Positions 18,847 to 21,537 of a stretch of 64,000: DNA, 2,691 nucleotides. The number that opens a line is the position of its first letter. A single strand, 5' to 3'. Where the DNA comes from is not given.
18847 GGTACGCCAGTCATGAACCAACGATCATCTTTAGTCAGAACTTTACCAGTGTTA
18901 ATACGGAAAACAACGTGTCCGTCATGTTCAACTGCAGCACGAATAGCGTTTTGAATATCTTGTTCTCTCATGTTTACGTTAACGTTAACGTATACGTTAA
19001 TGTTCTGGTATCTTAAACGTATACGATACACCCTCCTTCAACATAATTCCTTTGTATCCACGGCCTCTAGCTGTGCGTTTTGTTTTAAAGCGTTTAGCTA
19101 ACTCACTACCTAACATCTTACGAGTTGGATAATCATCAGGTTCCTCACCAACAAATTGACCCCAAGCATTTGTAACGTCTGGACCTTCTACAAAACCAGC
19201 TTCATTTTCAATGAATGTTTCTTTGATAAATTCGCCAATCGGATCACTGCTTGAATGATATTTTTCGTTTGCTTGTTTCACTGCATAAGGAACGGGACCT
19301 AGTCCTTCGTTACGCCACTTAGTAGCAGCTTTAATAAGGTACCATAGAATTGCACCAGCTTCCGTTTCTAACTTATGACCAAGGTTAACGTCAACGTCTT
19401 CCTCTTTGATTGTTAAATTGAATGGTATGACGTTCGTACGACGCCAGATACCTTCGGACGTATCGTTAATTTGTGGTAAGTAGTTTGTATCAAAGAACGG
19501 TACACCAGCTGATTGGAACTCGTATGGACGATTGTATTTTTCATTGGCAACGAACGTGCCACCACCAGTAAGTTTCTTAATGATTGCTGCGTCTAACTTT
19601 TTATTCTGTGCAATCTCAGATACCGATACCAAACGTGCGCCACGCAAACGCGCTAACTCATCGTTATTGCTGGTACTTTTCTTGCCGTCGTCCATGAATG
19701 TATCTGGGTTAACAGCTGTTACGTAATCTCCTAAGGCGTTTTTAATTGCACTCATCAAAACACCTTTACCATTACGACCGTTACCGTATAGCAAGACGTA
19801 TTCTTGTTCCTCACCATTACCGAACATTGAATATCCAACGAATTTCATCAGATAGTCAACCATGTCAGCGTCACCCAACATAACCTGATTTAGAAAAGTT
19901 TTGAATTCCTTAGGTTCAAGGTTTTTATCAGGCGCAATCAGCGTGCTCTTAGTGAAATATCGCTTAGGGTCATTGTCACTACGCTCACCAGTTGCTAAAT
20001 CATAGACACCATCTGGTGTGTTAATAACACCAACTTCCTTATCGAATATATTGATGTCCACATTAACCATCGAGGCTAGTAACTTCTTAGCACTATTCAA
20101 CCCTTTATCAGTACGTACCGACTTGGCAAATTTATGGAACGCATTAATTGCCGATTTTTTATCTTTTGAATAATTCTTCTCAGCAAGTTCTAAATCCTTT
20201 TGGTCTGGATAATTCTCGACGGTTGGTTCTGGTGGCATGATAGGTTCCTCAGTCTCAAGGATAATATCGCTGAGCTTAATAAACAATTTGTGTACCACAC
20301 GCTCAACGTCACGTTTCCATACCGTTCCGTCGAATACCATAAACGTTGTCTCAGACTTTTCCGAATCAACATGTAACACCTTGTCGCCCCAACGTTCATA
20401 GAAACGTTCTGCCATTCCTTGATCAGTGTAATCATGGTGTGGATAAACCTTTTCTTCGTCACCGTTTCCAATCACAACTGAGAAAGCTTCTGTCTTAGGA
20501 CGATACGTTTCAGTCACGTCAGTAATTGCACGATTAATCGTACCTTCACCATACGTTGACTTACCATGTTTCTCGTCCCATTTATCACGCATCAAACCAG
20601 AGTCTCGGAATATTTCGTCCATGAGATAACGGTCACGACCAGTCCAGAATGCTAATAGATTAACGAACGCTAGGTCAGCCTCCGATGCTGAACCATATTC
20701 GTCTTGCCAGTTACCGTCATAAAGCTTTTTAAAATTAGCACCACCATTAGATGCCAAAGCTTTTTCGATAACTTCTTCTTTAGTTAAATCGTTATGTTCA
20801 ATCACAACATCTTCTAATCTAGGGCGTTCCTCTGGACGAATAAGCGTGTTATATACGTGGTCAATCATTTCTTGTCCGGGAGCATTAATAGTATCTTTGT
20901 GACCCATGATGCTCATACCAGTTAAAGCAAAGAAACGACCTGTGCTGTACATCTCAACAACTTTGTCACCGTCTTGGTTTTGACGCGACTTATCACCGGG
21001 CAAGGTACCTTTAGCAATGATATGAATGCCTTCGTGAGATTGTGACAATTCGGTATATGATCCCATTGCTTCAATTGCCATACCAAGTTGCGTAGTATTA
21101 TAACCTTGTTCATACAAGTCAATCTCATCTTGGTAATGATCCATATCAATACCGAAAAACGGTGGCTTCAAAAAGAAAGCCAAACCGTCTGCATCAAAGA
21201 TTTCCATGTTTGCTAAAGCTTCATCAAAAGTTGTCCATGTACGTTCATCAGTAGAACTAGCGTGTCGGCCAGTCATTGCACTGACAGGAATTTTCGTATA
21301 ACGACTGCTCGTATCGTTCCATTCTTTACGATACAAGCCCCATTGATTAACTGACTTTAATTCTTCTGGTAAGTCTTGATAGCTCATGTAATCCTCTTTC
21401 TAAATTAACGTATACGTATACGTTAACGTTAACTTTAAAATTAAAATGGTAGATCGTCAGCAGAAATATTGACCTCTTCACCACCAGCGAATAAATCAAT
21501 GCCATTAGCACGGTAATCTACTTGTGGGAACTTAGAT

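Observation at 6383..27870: Recurrent intergenic arrays of ACGTWW hexamers (interleaved palindromes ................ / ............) at five or more sites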

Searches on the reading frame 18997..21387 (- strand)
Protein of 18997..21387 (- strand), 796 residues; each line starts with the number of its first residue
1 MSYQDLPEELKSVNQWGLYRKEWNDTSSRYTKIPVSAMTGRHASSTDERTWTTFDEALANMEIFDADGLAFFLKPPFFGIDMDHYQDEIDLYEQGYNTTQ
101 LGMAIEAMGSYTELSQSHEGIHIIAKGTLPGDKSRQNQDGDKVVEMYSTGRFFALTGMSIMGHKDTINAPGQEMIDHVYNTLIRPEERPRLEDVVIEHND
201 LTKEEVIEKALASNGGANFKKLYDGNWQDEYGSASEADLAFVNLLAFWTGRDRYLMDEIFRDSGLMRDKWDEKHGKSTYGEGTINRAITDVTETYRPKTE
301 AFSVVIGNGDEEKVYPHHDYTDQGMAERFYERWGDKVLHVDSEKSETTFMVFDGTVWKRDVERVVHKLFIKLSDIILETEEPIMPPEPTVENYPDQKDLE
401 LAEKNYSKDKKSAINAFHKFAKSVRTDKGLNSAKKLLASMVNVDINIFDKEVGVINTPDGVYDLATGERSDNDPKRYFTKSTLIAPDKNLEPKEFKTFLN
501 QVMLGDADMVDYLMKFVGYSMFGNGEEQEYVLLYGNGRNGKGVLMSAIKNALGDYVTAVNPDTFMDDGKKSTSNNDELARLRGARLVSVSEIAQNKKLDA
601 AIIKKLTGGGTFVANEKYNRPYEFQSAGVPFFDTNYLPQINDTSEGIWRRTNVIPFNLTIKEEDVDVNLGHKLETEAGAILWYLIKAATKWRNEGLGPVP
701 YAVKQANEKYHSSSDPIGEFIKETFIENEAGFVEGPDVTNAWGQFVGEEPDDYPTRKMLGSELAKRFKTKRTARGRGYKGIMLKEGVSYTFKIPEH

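Call 10: search_protein_families(library=pfam, proteins=[window:18997-21387:-], max_evalue=0.01)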
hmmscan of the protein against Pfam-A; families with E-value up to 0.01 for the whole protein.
window:18997-21387:- (796 aa): 3 families
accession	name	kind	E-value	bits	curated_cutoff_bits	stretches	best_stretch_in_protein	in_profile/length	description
PF22763.1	NrS1-1_pol-like_HBD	-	6.6e-31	106.4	27.9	1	235-297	2-64/64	NrS-1 polymerase HBD domain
PF08706.16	D5_N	-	1.4e-23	84.2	22.4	1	326-502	1-143/145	D5 N terminal like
PF19263.5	DUF5906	-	4.8e-11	43.8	27.6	1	533-650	1-114/114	Family of unknown function (DUF5906)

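Call 11: search_dna_similar(query=window:18997-21387:-, collection=phages, mode=protein, max_rows=25)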
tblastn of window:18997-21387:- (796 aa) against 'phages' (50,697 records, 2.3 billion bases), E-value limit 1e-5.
Records with a match: 1628; places in all: 1629; records where one place covers at least 80% of the query: 87.
Best place of each record, by identity: <60% 1628.
By first word of the organism name: Mycobacterium 305; Streptococcus 247; Microbacterium 120; Gordonia 103; Pseudomonas 96; Arthrobacter 93; Klebsiella 60; Enterococcus 54; Escherichia 48; Vibrio 46; and 86 more.
By host as written in the record: Mycobacterium smegmatis mc2 155 210; - 114; Microbacterium foliorum NRRL B-24224 59; Arthrobacter globiformis B-2979 50; Gordonia terrae 3612 50; Mycobacterium smegmatis mc#155 45; Microbacterium foliorum NRRL B-24224 SEA 36; Klebsiella pneumoniae 35; and 509 more.
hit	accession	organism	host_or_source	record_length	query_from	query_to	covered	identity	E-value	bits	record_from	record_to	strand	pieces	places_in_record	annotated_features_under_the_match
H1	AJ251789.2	Lactobacillus phage A2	Lactobacillus casei ATCC 393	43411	3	784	98%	37.3%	9e-139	459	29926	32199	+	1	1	putative primase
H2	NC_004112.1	Lactobacillus phage A2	Lactobacillus casei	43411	3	784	98%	37.3%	9e-139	459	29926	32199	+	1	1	DNA primase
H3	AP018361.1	Lactobacillus phage T25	Lactobacillus paracasei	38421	3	784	98%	37.3%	4e-147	483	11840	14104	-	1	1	DNA primase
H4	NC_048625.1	Lactobacillus phage T25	Lactobacillus paracasei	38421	3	784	98%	37.3%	4e-147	483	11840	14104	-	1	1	DNA primase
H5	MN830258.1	Lactobacillus phage JNU_P9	Lactobacillus paracasei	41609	3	781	98%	37.3%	1e-147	485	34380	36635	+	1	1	DNA primase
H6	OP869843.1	Lacticaseibacillus phage R9.2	Lacticaseibacillus casei LMG 23550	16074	3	781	98%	37.2%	2e-147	484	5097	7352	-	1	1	hypothetical protein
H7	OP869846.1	Lacticaseibacillus phage R18.1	Lacticaseibacillus rhamnosus LMG 19717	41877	3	791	99%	36.7%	3e-145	478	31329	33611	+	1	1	hypothetical protein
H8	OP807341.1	Lacticaseibacillus phage C4.1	Lacticaseibacillus casei LMG 24102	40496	3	781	98%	37.1%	2e-147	484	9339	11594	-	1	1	hypothetical protein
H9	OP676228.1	Lacticaseibacillus phage C3.1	Lacticaseibacillus casei LMG 24099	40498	3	781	98%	37.1%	2e-147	484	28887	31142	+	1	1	hypothetical protein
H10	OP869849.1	Lacticaseibacillus phage R24.1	Lacticaseibacillus rhamnosus LMG 23327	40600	3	781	98%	37.1%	2e-147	484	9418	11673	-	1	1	hypothetical protein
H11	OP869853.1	Lacticaseibacillus phage R26.14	Lacticaseibacillus rhamnosus LMG 23551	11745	3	781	98%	37.1%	3e-147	484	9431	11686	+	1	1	hypothetical protein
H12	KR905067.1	Lactobacillus phage CL2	Lactobacillus paracasei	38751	3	781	98%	37.0%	9e-147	483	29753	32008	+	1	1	DNA primase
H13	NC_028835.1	Lactobacillus phage CL2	Lactobacillus paracasei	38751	3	781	98%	37.0%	9e-147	483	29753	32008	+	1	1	DNA primase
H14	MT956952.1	Lactobacillus phage MLC-A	Lactobacillus sp.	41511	3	781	98%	37.0%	1e-146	482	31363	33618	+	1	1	DNA primase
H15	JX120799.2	Listeria phage LP-030-2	-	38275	3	785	98%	35.3%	5e-132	440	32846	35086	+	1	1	primase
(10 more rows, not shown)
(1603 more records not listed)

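Call 17: find_related_loci(query=window:18997-21387:-, collection=viral_contigs, flank=10000)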
Query window:18997-21387:- (796 aa) in viral_contigs; peptide patterns used: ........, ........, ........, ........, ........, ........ (x = any residue, [..] = any of these).
32 stretches matched a pattern; 31 encode a relative of the query (tblastn E <= 1e-3); 31 distinct loci.
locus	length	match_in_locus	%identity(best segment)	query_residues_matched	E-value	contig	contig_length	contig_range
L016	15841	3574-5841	37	3-784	1e-152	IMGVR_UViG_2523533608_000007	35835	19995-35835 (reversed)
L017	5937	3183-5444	36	3-784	3e-150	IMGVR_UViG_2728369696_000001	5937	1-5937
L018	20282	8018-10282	35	1-784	3e-147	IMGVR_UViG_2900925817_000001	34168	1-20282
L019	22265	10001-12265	35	1-784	4e-147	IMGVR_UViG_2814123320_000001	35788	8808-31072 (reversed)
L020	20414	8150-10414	35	1-784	2e-146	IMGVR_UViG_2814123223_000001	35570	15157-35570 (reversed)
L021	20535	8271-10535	35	1-784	2e-146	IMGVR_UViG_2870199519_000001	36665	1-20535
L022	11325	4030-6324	36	1-791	5e-139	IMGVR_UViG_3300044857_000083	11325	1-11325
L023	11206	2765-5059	36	1-791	4e-139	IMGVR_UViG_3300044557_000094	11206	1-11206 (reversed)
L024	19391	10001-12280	34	3-790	5e-138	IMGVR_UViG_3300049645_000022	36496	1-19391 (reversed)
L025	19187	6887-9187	35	1-791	2e-137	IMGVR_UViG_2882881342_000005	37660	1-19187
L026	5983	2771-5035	35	6-785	5e-136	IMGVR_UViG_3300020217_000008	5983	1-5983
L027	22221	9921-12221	35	1-791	6e-135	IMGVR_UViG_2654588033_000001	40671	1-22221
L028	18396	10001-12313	34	3-787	1e-130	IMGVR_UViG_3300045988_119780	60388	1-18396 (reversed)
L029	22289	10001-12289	34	6-794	6e-130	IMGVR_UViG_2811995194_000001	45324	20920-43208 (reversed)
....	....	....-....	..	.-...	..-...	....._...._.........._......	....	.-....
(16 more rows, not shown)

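Call 20: find_homologous_proteins(query=window:18997-21387:-, max_evalue=1e-50)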
Query window:18997-21387:- (796 aa): 968 proteins with E <= 1e-50 among 8000 candidates; the best 120 are listed.
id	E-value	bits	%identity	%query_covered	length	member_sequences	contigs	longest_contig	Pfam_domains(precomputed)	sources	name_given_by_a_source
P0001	0.0e+0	1830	100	100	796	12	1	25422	PF22763.2,PF19263.6,PF08706.17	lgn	-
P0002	1.5e-285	968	57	98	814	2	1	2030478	PF22763.2,PF19263.6,PF08706.17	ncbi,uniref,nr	ncbi:hypothetical protein EFL81_09960 [Weissella confusa]|uniref:phage/plasmid primase, P4 family n=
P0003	2.1e-155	537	38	98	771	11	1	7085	PF22763.2,PF19263.6,PF08706.17,PF03288.23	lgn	-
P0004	2.0e-151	524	37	99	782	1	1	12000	PF22763.2,PF19263.6,PF08706.17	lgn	-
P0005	7.5e-151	522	38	98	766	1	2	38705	PF22763.2,PF19263.6,PF08706.17,PF03288.23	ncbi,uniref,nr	ncbi:phage/plasmid primase, P4 family [Lacticaseibacillus hegangensis]|uniref:Phage/plasmid primase,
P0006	4.2e-150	520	37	98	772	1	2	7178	PF22763.2,PF19263.6,PF08706.17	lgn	-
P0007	1.0e-147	512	38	98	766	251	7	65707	PF22763.2,PF19263.6,PF08706.17,PF03288.23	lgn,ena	-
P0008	3.1e-146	507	38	97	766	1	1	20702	PF22763.2,PF19263.6,PF08706.17,PF03288.23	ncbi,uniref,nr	ncbi:phage/plasmid primase, P4 family [Lacticaseibacillus paracasei]|uniref:phage/plasmid primase, P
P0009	8.4e-146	506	36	98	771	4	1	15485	PF22763.2,PF19263.6,PF08706.17,PF03288.23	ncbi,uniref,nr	ncbi:phage primase [Secundilactobacillus pentosiphilus]|uniref:Phage primase n=1 Tax=Secundilactobac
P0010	1.3e-145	505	38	98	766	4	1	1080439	PF22763.2,PF19263.6,PF08706.17,PF03288.23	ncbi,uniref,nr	ncbi:phage/plasmid primase, P4 family [Lacticaseibacillus absianus]|uniref:phage/plasmid primase, P4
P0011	7.7e-145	502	36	98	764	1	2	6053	PF22763.2,PF19263.6,PF08706.17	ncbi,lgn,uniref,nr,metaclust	ncbi:phage/plasmid primase, P4 family [Lacticaseibacillus saniviri]|uniref:Primase n=1 Tax=Lacticase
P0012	2.3e-144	501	37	98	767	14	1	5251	PF22763.2,PF19263.6,PF08706.17,PF03288.23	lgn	-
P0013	1.7e-143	498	37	99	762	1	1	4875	PF22763.2,PF19263.6,PF08706.17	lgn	-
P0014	2.0e-143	498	35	98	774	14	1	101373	PF22763.2,PF19263.6,PF08706.17,PF03288.23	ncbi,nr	ncbi:phage/plasmid primase, P4 family [Levilactobacillus fujinensis]|nr:phage/plasmid primase, P4 fa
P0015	1.2e-142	495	35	98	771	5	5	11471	PF22763.2,PF19263.6,PF08706.17,PF03288.23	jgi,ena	-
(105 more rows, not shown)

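Call 21: find_encoding_contigs(protein=P0002, flank=10000, max_places=4)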
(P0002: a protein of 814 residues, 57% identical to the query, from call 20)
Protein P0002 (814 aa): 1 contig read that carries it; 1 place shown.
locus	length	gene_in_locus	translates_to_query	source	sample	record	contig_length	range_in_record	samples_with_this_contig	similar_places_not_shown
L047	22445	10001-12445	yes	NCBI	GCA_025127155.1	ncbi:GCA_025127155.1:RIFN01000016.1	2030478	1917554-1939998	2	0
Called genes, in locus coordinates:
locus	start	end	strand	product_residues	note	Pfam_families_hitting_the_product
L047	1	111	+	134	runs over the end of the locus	-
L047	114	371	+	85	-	-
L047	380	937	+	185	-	-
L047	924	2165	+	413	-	PF01183:Glyco_hydro_25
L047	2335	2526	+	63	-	-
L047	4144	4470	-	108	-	-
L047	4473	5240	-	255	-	PF00142:Fer4_NifH (weak), PF01656:CbiA, PF02374:ArsA_ATPase, PF06564:CBP_BcsQ (weak), PF09140:MipZ (weak), PF10609:ParA, PF13614:AAA_31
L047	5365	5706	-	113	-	PF13443:HTH_26 (weak)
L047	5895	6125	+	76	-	-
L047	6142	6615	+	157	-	PF05565:Sipho_Gp157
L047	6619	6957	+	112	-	-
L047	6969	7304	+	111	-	-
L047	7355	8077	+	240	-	PF13479:AAA_24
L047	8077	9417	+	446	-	PF00270:DEAD (faint), PF04851:ResIII, PF13191:AAA_16 (faint), PF13604:AAA_30 (weak), PF18766:SWI2_SNF2 (faint), PF04851:ResIII, PF00271:Helicase_C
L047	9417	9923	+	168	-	PF05037:DUF669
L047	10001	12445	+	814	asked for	PF22763:NrS1-1_pol-like_HBD, PF08706:D5_N, PF19263:DUF5906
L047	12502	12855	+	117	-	PF08774:VRR_NUC (weak)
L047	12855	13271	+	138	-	PF05263:DUF722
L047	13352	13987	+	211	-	PF01712:dNK, PF02223:Thymidylate_kin (faint), PF13238:AAA_18 (faint)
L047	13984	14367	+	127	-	-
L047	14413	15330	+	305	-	PF09414:RNA_ligase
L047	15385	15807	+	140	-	-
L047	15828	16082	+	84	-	-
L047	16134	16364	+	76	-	PF11753:DUF3310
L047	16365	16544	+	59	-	-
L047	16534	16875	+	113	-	-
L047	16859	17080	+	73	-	-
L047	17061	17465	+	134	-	PF01844:HNH (weak)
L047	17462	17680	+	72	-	-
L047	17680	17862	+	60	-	-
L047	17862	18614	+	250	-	PF04973:NMN_transporter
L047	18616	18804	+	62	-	-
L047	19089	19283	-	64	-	-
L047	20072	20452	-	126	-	-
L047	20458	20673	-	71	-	PF12844:HTH_19 (weak)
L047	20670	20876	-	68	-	-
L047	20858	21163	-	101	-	PF10087:DUF2325 (weak)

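Call 22: list_cluster_members(proteins=[P0001])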
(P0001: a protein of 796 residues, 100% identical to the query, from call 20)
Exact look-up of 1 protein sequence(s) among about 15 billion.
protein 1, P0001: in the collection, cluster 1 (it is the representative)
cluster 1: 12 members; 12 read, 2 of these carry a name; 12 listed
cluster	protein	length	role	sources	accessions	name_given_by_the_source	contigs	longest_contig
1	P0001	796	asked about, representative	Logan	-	-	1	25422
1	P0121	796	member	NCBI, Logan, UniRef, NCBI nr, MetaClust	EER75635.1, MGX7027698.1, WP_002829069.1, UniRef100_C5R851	phage/plasmid primase, P4 family [Weissella paramesenteroides] | Phage/plasmid primase, P4 family domain protein n=1 Tax=Weissella paramesenteroides ATCC ... | status=active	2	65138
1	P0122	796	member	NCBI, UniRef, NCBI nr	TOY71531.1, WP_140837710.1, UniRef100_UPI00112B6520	hypothetical protein DIS13_09315 [Weissella paramesenteroides] | phage/plasmid primase, P4 family n=1 Tax=Weissella paramesenteroides TaxID=1249 ... | phage/plasmid primase, P4 family [Weissella paramesenteroides]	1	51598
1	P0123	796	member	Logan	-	-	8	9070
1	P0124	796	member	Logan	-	-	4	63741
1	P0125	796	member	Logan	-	-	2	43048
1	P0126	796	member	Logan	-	-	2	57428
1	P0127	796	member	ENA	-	-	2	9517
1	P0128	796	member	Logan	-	-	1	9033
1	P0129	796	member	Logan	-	-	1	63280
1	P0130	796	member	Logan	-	-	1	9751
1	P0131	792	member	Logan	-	-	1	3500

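Call 27: find_encoding_contigs(protein=P0121, flank=10000, max_places=3)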
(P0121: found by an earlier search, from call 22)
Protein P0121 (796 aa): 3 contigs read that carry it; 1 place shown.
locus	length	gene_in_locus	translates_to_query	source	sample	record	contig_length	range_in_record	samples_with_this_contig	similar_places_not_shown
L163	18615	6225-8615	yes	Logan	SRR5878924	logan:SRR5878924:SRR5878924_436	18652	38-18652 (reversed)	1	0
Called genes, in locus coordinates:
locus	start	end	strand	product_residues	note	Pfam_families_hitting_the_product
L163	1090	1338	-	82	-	-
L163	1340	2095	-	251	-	PF01656:CbiA, PF02374:ArsA_ATPase (weak), PF10609:ParA, PF13614:AAA_31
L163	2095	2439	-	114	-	-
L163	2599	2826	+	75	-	-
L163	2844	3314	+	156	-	PF05565:Sipho_Gp157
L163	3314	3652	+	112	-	-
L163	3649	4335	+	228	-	PF13479:AAA_24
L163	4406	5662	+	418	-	PF00270:DEAD (faint), PF04851:ResIII, PF09848:SLFN-g3_helicase (faint), PF13604:AAA_30 (faint), PF18766:SWI2_SNF2 (faint), PF00271:Helicase_C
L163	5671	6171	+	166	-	PF05037:DUF669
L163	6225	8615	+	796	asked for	PF22763:NrS1-1_pol-like_HBD, PF08706:D5_N, PF19263:DUF5906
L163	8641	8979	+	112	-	PF08774:VRR_NUC (weak)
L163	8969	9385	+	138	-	PF05263:DUF722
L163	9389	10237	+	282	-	PF01145:Band_7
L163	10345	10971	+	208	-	PF01712:dNK, PF02223:Thymidylate_kin (weak), PF13238:AAA_18 (weak)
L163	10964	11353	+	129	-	-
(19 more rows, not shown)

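Call 36: search_protein_families(library=pfam, proteins=[L047:4144-4470:-, L047:5365-5706:-], max_evalue=10)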
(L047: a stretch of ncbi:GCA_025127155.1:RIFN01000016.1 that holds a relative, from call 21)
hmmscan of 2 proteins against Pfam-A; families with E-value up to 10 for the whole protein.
L047:4144-4470:- (108 aa): 1 family
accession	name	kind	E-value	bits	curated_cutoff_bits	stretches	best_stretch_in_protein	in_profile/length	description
PF09026.15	CENP-B_dimeris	-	0.17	12.8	25.4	1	24-83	38-97/100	Centromere protein B dimerisation domain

L047:5365-5706:- (113 aa): 9 families
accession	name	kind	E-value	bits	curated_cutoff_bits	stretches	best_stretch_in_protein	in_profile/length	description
PF13443.12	HTH_26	-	3.3e-06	27.7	22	1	7-61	1-58/63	Cro/C1-type HTH DNA-binding domain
PF13693.12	HTH_35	-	5.1e-05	23.6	25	1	12-70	11-68/75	Winged helix-turn-helix DNA-binding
PF01381.28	HTH_3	-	0.011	16.2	23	1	13-59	6-54/55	Helix-turn-helix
PF12844.13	HTH_19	-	0.015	15.7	30.2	1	10-51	6-49/64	Helix-turn-helix domain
PF01527.26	HTH_Tnp_1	-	0.02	15.5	24.1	1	15-40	22-47/75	Transposase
PF13412.12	HTH_24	-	0.063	13.3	21.9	1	8-32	9-33/48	Winged helix-turn-helix DNA-binding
PF13022.12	HTH_Tnp_1_2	-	0.075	13.6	27.9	1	10-38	18-48/122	Helix-turn-helix of insertion element transposase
PF13518.12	HTH_28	-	0.15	12.6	25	1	15-38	11-34/52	Helix-turn-helix domain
PF13384.12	HTH_23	-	0.26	11.6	24.6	1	3-39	3-40/50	Homeodomain-like domain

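Call 84: search_protein_families(library=phrogs, proteins=[L047:4147-4470:-], max_evalue=0.1)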
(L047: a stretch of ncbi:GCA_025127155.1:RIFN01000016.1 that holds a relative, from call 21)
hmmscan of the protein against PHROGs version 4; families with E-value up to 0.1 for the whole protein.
L047:4147-4470:- (108 aa): 0 families

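Call 113: find_encoding_contigs(protein=P0124, flank=10000, max_places=4)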
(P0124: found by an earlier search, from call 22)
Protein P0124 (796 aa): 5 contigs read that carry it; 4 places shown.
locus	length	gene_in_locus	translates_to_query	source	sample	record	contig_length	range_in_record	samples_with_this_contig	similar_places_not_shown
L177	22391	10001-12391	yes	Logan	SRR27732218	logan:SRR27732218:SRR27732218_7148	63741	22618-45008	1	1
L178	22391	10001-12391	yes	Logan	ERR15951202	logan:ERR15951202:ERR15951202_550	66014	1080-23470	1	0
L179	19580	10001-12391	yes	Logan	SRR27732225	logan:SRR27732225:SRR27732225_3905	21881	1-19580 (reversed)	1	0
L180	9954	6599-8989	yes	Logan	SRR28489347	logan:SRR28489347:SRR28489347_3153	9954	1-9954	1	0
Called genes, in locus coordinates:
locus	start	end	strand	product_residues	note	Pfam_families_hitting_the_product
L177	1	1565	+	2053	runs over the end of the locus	PF06605:Prophage_tail, PF07902:Gp58, PF13884:Peptidase_S74 (weak)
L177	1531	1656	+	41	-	-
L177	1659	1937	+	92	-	-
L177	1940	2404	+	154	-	-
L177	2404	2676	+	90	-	PF06946:Phage_holin_5_1 (weak)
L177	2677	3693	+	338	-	PF01510:Amidase_2, PF16775:ZoocinA_TRD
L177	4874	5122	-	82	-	-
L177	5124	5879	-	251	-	PF01656:CbiA, PF02374:ArsA_ATPase (weak), PF10609:ParA, PF13614:AAA_31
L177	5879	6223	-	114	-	-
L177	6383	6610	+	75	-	-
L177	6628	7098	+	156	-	PF05565:Sipho_Gp157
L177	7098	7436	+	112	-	-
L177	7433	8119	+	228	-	PF13479:AAA_24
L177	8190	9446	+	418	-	PF00270:DEAD (faint), PF04851:ResIII, PF09848:SLFN-g3_helicase (faint), PF13604:AAA_30 (faint), PF18766:SWI2_SNF2 (faint), PF00271:Helicase_C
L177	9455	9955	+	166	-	PF05037:DUF669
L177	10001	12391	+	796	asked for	PF22763:NrS1-1_pol-like_HBD, PF08706:D5_N, PF19263:DUF5906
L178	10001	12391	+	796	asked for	PF22763:NrS1-1_pol-like_HBD, PF08706:D5_N, PF19263:DUF5906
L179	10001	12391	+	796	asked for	PF22763:NrS1-1_pol-like_HBD, PF08706:D5_N, PF19263:DUF5906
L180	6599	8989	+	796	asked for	PF22763:NrS1-1_pol-like_HBD, PF08706:D5_N, PF19263:DUF5906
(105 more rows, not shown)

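Call 114: find_encoding_contigs(protein=P0126, flank=10000, max_places=3)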
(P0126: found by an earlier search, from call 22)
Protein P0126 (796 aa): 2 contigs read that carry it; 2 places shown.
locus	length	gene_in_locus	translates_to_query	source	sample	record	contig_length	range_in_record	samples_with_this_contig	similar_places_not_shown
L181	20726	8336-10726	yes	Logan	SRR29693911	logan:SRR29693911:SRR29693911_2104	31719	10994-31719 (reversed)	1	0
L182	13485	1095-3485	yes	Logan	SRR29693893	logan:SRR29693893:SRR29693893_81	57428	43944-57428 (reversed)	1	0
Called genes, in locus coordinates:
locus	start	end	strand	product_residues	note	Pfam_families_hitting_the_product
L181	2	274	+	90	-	?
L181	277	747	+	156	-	-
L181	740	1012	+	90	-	PF06946:Phage_holin_5_1 (weak)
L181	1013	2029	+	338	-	PF01510:Amidase_2, PF16775:ZoocinA_TRD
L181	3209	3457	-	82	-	-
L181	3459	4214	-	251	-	PF01656:CbiA, PF02374:ArsA_ATPase (weak), PF10609:ParA, PF13614:AAA_31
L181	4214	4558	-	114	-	-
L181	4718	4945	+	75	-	-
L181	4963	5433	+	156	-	PF05565:Sipho_Gp157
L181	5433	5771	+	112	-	-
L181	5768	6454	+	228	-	PF13479:AAA_24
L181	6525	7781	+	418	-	PF00270:DEAD (faint), PF04851:ResIII, PF09848:SLFN-g3_helicase (faint), PF13604:AAA_30 (faint), PF18766:SWI2_SNF2 (weak), PF00271:Helicase_C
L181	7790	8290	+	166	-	PF05037:DUF669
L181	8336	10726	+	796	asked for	PF22763:NrS1-1_pol-like_HBD, PF08706:D5_N, PF19263:DUF5906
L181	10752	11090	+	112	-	PF08774:VRR_NUC (weak)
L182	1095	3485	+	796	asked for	PF22763:NrS1-1_pol-like_HBD, PF08706:D5_N, PF19263:DUF5906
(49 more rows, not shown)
